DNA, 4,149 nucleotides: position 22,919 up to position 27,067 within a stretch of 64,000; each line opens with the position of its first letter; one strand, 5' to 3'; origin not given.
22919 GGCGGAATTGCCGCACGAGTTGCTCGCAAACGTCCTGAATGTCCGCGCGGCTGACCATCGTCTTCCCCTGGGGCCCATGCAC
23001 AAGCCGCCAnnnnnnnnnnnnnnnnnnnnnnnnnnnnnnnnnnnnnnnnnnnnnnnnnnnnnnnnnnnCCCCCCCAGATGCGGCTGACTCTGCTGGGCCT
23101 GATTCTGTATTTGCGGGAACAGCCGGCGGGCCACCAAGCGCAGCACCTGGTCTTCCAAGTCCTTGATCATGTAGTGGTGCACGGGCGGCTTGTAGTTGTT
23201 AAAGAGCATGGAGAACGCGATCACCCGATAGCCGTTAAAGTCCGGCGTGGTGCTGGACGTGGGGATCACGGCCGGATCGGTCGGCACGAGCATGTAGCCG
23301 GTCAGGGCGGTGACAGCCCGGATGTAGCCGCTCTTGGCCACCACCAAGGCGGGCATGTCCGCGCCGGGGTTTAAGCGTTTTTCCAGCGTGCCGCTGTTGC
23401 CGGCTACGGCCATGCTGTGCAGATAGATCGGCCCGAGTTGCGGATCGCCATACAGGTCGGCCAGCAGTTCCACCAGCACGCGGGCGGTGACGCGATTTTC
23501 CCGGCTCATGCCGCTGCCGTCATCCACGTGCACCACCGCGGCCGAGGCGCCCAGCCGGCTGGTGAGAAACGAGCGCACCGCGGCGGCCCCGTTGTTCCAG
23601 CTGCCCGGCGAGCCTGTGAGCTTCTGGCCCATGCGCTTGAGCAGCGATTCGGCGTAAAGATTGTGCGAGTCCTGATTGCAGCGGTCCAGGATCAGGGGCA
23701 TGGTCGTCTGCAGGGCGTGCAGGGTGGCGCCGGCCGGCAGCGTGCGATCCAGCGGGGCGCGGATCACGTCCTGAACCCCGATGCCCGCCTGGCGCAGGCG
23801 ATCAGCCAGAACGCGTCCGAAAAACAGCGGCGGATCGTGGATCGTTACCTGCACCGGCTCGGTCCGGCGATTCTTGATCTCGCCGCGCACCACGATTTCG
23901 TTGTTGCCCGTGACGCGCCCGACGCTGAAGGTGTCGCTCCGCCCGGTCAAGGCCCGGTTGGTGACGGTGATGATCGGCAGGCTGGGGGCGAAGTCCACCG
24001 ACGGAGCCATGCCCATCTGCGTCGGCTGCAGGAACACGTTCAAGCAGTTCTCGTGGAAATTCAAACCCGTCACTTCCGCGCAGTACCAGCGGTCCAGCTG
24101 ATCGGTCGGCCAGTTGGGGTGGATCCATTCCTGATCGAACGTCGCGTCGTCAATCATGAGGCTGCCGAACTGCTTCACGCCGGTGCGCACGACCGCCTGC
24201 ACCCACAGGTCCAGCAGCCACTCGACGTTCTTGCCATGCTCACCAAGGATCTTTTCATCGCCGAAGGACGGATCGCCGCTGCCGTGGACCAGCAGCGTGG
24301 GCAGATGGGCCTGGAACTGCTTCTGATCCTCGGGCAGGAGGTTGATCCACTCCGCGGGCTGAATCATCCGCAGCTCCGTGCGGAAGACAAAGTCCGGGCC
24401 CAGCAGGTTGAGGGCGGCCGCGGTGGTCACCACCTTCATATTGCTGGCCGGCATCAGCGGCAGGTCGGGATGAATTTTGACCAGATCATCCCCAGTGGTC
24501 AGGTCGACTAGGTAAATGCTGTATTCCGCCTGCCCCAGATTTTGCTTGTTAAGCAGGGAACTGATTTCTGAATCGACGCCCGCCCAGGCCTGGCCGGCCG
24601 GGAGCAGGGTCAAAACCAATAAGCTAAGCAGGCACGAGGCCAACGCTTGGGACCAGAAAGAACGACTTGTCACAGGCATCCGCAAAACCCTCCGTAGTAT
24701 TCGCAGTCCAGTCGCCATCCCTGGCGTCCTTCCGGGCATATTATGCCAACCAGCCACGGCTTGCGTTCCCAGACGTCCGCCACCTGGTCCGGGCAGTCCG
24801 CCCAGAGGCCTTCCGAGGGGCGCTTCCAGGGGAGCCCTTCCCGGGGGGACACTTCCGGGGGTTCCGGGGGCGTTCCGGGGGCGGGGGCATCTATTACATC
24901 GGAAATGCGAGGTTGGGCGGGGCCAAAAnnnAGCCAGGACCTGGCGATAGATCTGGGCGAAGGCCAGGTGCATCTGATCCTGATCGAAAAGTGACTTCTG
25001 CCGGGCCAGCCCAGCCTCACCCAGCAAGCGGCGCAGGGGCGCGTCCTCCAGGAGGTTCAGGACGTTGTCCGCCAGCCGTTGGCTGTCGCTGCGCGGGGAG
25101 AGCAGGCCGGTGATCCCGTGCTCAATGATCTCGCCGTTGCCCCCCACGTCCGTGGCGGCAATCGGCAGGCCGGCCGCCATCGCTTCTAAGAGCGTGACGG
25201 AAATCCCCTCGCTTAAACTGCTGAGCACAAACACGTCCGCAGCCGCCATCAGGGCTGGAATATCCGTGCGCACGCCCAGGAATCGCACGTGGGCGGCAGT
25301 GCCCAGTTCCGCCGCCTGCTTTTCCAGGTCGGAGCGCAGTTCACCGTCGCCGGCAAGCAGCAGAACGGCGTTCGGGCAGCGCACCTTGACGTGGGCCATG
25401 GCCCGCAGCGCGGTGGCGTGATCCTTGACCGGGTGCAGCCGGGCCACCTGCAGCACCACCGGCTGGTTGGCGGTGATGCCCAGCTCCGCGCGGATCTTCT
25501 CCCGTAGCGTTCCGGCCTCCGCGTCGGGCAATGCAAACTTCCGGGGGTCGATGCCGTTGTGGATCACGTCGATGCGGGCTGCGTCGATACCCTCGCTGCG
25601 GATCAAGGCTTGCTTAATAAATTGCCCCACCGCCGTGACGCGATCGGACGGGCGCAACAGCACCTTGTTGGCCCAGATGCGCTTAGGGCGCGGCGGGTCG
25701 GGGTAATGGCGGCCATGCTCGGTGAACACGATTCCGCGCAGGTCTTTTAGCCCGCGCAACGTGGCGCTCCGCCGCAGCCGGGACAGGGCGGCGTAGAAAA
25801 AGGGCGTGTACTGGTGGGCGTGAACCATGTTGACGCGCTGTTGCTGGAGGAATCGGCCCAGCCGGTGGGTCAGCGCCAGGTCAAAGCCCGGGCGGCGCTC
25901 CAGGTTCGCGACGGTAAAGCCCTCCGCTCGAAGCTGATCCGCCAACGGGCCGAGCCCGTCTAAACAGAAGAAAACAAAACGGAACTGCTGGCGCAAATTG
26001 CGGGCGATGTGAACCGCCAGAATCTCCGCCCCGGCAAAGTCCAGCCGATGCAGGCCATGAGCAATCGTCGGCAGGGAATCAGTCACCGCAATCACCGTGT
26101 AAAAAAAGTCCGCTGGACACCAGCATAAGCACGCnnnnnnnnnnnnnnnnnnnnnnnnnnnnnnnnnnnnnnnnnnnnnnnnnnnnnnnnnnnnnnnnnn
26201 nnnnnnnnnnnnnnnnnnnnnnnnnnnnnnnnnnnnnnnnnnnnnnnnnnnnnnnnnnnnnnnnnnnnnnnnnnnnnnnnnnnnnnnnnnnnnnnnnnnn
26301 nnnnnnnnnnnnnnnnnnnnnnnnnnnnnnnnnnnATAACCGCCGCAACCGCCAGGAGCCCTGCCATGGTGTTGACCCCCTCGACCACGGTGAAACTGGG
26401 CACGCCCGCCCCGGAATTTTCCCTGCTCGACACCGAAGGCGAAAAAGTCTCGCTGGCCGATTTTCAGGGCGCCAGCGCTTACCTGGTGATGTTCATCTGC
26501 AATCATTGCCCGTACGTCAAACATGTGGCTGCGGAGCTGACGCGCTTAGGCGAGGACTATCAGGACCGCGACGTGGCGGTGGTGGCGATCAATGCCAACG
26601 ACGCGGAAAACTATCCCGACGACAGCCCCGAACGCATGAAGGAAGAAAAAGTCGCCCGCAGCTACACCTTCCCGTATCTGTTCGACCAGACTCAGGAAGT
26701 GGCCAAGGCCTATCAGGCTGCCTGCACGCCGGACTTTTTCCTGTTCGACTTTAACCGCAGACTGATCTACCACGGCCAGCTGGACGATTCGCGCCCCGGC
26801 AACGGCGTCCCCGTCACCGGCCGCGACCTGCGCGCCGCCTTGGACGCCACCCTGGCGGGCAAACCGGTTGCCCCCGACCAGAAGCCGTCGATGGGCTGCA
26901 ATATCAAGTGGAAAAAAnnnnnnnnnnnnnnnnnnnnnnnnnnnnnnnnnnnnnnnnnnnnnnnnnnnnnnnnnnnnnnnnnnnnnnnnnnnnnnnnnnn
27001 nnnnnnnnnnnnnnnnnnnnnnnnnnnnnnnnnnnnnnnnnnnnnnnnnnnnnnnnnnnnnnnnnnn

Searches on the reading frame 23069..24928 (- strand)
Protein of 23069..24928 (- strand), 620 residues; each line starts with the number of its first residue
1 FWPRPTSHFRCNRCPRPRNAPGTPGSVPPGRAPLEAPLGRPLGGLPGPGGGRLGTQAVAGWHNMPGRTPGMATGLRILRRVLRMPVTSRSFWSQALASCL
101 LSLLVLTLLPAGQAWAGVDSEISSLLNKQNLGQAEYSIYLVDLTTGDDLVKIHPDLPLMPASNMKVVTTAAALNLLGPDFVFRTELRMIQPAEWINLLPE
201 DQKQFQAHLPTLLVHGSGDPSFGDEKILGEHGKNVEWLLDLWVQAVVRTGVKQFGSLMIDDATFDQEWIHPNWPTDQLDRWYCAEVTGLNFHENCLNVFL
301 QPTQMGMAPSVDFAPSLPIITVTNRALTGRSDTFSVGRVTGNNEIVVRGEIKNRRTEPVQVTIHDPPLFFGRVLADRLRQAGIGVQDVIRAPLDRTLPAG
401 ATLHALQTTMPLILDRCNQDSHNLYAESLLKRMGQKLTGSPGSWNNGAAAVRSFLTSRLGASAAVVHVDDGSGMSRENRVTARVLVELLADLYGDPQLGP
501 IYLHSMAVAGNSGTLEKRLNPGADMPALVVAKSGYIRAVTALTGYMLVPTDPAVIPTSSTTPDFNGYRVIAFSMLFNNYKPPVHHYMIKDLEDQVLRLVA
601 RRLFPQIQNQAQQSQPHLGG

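Call 27: search_protein_families(library=pfam, proteins=[window:23069-24928:-], max_evalue=0.001)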
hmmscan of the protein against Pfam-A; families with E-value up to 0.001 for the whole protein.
window:23069-24928:- (620 aa): 1 family
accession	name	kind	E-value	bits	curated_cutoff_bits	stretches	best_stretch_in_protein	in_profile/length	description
PF02113.21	Peptidase_S13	-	1.8e-75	254.9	22.8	1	120-584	3-430/444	D-Ala-D-Ala carboxypeptidase 3 (S13) family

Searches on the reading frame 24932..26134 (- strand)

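Call 27: search_protein_families(library=pfam, proteins=[window:24932-26134:-], max_evalue=0.001)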
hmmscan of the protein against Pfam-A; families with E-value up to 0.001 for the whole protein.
window:24932-26134:- (401 aa): 5 families
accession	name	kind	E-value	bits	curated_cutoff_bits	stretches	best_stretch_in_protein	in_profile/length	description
PF00534.26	Glycos_transf_1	-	9.6e-42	142.9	26.4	1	211-375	2-169/172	Glycosyl transferases group 1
PF13692.12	Glyco_trans_1_4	-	7e-37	127.3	27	1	225-364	2-142/142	Glycosyl transferases group 1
PF13439.12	Glyco_transf_4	-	1.2e-24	87.7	28.5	1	35-198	3-169/170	Glycosyltransferase Family 4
PF13579.12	Glyco_trans_4_4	-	5.4e-16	59.8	29.7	1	35-194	2-158/158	Glycosyl transferase 4-like domain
PF20706.3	GT4-conflict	-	1.5e-07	31.2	26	1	155-341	139-324/385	Family 4 Glycosyltransferase in conflict systems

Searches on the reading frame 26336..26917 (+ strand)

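Call 27: search_protein_families(library=pfam, proteins=[window:26336-26917:+], max_evalue=0.001)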
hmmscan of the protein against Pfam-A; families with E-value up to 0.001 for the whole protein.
window:26336-26917:+ (194 aa): 6 families
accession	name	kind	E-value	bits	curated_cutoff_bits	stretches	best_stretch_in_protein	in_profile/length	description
PF00578.27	AhpC-TSA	-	3.8e-23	82.2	26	1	22-145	2-123/124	AhpC/TSA family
PF08534.16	Redoxin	-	2.9e-21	76.2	26.6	1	21-153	2-138/148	Redoxin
PF13098.12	Thioredoxin_2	-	2.5e-05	25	27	1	48-149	7-95/104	Thioredoxin-like domain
PF00085.26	Thioredoxin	-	0.00013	22.3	23.5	0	47-94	19-65/103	Thioredoxin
PF13905.12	Thioredoxin_8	-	0.00015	22.5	27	1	49-141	4-92/94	Thioredoxin-like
PF02630.20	SCO1-SenC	-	0.0008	19.8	22.8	0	26-74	2-54/134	SCO1/SenC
